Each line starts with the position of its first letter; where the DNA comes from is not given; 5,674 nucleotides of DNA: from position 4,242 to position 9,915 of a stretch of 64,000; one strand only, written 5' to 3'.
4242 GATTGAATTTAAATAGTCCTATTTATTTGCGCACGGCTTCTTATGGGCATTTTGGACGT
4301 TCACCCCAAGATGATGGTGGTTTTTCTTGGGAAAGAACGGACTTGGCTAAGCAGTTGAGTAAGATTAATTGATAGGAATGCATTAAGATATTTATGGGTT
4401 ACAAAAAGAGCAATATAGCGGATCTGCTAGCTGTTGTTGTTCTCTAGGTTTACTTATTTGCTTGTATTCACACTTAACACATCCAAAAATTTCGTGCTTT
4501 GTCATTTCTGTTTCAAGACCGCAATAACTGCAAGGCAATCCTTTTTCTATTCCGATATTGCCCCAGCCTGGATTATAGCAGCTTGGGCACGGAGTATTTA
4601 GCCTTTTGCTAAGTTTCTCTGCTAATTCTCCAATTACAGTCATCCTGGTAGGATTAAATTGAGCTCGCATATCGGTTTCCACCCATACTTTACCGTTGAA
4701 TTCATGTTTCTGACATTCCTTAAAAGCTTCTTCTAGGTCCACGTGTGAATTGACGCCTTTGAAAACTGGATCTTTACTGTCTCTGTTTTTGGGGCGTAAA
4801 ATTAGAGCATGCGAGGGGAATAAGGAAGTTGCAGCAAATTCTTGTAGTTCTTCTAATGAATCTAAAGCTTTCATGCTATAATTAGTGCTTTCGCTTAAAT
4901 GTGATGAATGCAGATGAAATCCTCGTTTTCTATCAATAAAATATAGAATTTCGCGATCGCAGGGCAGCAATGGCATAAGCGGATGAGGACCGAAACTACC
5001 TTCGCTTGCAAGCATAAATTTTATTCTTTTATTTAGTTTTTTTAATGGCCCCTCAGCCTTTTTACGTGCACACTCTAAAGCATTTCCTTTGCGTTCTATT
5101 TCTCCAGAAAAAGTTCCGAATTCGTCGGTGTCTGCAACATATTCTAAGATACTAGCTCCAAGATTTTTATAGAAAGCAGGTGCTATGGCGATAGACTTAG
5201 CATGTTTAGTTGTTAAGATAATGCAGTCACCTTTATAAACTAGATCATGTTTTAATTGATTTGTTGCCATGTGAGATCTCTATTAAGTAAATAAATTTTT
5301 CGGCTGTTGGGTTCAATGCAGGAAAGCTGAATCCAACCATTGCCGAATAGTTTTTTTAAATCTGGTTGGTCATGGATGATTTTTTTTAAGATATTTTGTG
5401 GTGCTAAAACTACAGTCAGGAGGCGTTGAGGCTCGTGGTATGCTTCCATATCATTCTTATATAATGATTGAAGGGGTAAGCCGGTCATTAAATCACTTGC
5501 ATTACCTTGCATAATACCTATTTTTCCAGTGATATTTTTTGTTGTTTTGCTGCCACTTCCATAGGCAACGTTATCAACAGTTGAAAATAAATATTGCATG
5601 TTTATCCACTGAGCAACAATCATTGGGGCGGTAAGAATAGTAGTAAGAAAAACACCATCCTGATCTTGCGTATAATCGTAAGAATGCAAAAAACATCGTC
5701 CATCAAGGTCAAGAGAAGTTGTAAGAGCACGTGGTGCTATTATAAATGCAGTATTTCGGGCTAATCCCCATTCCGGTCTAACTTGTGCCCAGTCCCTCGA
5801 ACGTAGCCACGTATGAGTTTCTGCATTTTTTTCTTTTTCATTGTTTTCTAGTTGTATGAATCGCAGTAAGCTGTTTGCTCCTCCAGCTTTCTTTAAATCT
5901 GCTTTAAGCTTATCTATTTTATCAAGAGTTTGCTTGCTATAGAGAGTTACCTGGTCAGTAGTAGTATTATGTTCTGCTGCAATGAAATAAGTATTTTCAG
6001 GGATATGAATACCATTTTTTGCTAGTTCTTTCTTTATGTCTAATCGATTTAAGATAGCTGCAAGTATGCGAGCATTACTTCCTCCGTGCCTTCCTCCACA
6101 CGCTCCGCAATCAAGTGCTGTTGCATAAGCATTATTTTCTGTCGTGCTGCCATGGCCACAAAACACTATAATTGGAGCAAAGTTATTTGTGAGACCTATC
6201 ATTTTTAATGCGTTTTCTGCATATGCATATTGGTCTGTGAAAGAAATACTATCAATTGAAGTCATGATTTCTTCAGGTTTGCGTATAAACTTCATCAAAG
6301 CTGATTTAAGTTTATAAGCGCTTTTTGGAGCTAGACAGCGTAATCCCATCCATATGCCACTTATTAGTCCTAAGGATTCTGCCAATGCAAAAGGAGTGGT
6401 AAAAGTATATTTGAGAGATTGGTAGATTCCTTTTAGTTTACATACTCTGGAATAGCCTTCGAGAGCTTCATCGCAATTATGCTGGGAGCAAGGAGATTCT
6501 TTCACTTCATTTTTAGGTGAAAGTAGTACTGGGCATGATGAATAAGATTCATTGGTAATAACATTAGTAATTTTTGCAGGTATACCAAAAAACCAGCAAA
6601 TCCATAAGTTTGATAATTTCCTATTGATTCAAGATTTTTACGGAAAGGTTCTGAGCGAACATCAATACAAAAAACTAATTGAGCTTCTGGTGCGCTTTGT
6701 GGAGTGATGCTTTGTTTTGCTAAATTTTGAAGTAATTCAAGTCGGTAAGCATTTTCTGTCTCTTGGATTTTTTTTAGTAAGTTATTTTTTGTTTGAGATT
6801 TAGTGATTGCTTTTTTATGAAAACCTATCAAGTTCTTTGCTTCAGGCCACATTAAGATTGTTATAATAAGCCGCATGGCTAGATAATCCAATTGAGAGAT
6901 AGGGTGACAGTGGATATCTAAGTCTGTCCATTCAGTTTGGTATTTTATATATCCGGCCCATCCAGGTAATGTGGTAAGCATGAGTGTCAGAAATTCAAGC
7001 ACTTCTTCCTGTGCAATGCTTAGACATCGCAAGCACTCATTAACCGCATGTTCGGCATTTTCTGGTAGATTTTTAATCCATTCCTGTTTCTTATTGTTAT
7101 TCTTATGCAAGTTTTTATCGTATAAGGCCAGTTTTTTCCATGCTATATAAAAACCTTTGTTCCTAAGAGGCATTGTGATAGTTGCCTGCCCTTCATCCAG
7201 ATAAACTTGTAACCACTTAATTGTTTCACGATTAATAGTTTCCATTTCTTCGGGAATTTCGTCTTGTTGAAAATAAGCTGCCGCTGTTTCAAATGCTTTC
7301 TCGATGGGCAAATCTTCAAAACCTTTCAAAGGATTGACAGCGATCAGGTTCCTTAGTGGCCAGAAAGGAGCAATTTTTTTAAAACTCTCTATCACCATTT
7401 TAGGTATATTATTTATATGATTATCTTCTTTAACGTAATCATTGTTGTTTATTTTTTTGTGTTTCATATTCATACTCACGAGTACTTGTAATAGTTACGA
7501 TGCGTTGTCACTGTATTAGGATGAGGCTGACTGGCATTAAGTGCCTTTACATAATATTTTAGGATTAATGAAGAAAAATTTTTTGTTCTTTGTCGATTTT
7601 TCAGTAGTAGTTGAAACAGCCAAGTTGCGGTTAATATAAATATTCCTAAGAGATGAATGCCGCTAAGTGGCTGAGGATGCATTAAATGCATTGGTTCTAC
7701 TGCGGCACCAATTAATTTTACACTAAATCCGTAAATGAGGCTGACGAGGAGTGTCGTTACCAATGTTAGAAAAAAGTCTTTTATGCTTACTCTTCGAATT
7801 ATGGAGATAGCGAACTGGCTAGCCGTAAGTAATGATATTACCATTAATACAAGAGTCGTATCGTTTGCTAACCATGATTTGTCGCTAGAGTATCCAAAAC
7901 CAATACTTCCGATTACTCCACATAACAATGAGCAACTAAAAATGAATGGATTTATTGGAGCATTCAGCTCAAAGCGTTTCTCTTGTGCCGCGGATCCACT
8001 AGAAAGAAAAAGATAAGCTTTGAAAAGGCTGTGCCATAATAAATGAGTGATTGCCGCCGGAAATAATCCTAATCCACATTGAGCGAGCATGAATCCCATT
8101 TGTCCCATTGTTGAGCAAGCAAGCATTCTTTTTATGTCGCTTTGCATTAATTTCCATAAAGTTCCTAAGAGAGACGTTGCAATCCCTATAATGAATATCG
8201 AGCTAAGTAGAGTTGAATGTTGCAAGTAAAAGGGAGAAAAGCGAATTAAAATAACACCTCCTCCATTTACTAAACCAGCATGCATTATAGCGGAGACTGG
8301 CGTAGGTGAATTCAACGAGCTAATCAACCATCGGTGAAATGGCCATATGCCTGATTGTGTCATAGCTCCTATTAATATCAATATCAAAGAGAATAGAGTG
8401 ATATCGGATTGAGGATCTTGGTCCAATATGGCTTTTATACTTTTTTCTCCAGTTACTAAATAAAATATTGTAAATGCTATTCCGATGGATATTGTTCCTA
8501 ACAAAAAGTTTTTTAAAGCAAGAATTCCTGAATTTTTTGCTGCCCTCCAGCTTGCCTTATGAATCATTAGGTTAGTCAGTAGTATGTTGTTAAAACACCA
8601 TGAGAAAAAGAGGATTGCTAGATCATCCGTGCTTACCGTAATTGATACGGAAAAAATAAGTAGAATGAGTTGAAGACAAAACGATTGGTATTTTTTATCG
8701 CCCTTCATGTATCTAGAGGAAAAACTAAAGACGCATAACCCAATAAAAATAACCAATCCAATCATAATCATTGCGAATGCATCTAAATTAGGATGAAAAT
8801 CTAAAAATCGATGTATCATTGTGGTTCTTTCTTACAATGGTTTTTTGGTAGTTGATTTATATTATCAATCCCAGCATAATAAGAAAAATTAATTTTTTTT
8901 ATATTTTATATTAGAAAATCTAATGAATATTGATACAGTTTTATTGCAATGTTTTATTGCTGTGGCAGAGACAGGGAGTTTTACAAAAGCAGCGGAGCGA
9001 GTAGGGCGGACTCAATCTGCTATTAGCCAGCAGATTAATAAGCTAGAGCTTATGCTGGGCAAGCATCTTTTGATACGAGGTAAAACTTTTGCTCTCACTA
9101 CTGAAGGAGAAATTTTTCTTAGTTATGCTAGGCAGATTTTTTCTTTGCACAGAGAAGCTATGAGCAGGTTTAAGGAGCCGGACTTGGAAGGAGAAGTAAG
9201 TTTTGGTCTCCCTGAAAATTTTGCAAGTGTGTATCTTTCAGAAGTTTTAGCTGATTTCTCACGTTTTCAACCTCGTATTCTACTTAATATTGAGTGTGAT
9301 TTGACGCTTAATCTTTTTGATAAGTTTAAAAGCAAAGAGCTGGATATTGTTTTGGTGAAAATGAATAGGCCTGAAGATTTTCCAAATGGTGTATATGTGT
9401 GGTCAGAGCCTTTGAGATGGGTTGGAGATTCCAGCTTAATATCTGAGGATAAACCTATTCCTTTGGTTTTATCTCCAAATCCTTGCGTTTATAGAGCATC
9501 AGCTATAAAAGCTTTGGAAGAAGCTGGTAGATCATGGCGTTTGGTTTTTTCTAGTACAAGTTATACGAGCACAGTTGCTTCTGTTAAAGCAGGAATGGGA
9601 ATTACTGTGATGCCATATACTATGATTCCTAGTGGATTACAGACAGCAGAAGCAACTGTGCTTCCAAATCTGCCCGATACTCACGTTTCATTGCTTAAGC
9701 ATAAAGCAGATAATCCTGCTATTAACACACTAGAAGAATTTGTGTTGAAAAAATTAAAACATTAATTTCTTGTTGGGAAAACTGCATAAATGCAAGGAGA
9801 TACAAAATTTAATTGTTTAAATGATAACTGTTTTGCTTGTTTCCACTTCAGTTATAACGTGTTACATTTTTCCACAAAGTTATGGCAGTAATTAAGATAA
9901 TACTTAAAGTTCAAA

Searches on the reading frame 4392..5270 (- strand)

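Call 9: search_protein_families(library=pfam, proteins=[window:4392-5270:-])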
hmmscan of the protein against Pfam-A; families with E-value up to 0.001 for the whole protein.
window:4392-5270:- (292 aa): 1 family
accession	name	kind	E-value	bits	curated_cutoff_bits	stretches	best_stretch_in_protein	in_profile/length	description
PF20376.4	DUF6671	-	3.3e-60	204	23.8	1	83-292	11-217/217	Domain of unknown function (DUF6671)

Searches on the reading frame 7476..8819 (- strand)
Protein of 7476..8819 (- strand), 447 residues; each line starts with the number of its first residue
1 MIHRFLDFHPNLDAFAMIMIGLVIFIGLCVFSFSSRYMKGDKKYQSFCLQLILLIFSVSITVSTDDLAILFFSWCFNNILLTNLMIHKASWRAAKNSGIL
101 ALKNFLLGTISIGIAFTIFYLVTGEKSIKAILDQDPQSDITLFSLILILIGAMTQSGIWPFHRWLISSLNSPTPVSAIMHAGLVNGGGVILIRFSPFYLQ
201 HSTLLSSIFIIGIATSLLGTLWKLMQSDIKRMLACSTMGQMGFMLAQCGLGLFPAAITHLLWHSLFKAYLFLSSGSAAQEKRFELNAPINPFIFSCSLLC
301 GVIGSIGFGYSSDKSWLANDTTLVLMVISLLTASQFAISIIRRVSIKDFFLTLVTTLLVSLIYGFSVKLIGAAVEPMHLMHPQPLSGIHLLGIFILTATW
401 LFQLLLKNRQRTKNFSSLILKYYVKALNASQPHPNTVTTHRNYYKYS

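Call 9: search_protein_families(library=pfam, proteins=[window:7476-8819:-])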
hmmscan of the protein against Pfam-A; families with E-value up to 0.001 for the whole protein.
window:7476-8819:- (447 aa): 2 families
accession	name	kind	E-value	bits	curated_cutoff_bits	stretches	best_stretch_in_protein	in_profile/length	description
PF00361.26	Proton_antipo_M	-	8.4e-40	137.2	21.5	1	65-281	2-226/294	NADH:quinone oxidoreductase/Mrp antiporter, TM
PF00662.26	Proton_antipo_N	-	2.2e-08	34.3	24.5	1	8-47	11-50/51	NADH-Ubiquinone oxidoreductase (complex I), chain 5 N-terminus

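Call 22: find_encoding_contigs(protein=window:7476-8819:-, flank=6000, max_places=10)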
Protein window:7476-8819:- (447 aa): 22 contigs read that carry it; 10 places shown.
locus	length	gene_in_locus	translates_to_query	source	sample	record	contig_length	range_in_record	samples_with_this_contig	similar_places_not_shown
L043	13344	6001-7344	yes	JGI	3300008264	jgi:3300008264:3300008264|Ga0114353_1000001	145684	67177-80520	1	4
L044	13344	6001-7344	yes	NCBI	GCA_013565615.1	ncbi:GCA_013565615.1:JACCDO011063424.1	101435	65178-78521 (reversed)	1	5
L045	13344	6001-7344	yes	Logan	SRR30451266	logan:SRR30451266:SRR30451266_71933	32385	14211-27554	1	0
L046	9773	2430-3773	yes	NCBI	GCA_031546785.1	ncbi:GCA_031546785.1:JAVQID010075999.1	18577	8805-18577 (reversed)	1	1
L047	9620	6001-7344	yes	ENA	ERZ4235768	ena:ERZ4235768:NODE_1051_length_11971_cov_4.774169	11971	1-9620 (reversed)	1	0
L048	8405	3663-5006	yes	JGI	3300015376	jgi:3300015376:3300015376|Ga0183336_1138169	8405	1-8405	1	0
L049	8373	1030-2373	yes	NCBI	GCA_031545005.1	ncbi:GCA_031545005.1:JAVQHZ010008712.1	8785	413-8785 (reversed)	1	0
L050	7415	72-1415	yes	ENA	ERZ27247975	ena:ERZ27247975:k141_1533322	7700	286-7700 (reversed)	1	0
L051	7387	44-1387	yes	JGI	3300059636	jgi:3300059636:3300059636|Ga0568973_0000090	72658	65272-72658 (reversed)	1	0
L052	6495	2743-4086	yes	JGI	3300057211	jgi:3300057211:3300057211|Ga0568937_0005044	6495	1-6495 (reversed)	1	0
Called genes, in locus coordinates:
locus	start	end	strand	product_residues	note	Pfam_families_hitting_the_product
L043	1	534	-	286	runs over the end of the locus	PF00701:DHDPS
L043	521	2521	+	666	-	PF01464:SLT, PF27553:SLT_superhelical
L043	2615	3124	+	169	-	PF03449:GreA_GreB_N, PF01272:GreA_GreB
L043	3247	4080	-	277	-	-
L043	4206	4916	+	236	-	PF00923:TAL_FSA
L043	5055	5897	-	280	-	PF00126:HTH_1, PF03466:LysR_substrate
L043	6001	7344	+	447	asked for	PF00662:Proton_antipo_N, PF00361:Proton_antipo_M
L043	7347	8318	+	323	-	PF10070:DabA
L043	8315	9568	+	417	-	PF10070:DabA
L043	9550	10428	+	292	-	PF20376:DUF6671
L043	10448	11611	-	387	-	PF00438:S-AdoMet_synt_N, PF02772:S-AdoMet_synt_M, PF02773:S-AdoMet_synt_C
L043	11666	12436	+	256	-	PF01026:TatD_DNase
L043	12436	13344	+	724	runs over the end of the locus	PF00912:Transgly, PF00905:Transpeptidase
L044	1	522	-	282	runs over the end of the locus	PF00701:DHDPS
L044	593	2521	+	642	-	PF01464:SLT, PF27553:SLT_superhelical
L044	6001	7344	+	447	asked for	PF00662:Proton_antipo_N, PF00361:Proton_antipo_M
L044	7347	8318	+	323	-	PF10070:DabA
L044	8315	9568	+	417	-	PF10070:DabA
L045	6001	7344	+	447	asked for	PF00662:Proton_antipo_N, PF00361:Proton_antipo_M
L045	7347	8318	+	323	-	PF10070:DabA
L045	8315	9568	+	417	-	PF10070:DabA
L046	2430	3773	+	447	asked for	PF00662:Proton_antipo_N, PF00361:Proton_antipo_M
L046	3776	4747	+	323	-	PF10070:DabA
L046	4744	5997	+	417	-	PF10070:DabA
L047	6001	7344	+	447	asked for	PF00662:Proton_antipo_N, PF00361:Proton_antipo_M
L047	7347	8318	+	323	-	PF10070:DabA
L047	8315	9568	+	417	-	PF10070:DabA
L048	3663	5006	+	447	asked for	PF00662:Proton_antipo_N, PF00361:Proton_antipo_M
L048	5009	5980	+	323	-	PF10070:DabA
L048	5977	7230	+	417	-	PF10070:DabA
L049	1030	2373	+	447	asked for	PF00662:Proton_antipo_N, PF00361:Proton_antipo_M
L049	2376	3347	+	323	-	PF10070:DabA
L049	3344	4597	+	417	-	PF10070:DabA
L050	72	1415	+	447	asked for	PF00662:Proton_antipo_N, PF00361:Proton_antipo_M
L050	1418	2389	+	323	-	PF10070:DabA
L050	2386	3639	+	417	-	PF10070:DabA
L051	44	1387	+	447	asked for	PF00662:Proton_antipo_N, PF00361:Proton_antipo_M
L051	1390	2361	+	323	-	PF10070:DabA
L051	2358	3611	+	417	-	PF10070:DabA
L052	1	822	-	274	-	?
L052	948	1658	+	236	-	PF00923:TAL_FSA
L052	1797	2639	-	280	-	PF00126:HTH_1, PF03466:LysR_substrate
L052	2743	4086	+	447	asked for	PF00662:Proton_antipo_N, PF00361:Proton_antipo_M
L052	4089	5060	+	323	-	PF10070:DabA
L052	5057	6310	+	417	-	PF10070:DabA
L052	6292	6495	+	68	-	?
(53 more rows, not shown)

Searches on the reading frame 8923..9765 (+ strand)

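Call 9: search_protein_families(library=pfam, proteins=[window:8923-9765:+])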
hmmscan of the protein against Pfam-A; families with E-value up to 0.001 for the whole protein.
window:8923-9765:+ (280 aa): 2 families
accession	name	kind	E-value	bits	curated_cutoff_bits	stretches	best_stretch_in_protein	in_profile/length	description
PF03466.25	LysR_substrate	-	5.5e-22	78.6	28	1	88-277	4-207/209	LysR substrate binding domain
PF00126.33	HTH_1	-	3.2e-20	72.3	26.6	1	7-63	3-60/60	Bacterial regulatory helix-turn-helix protein, lysR family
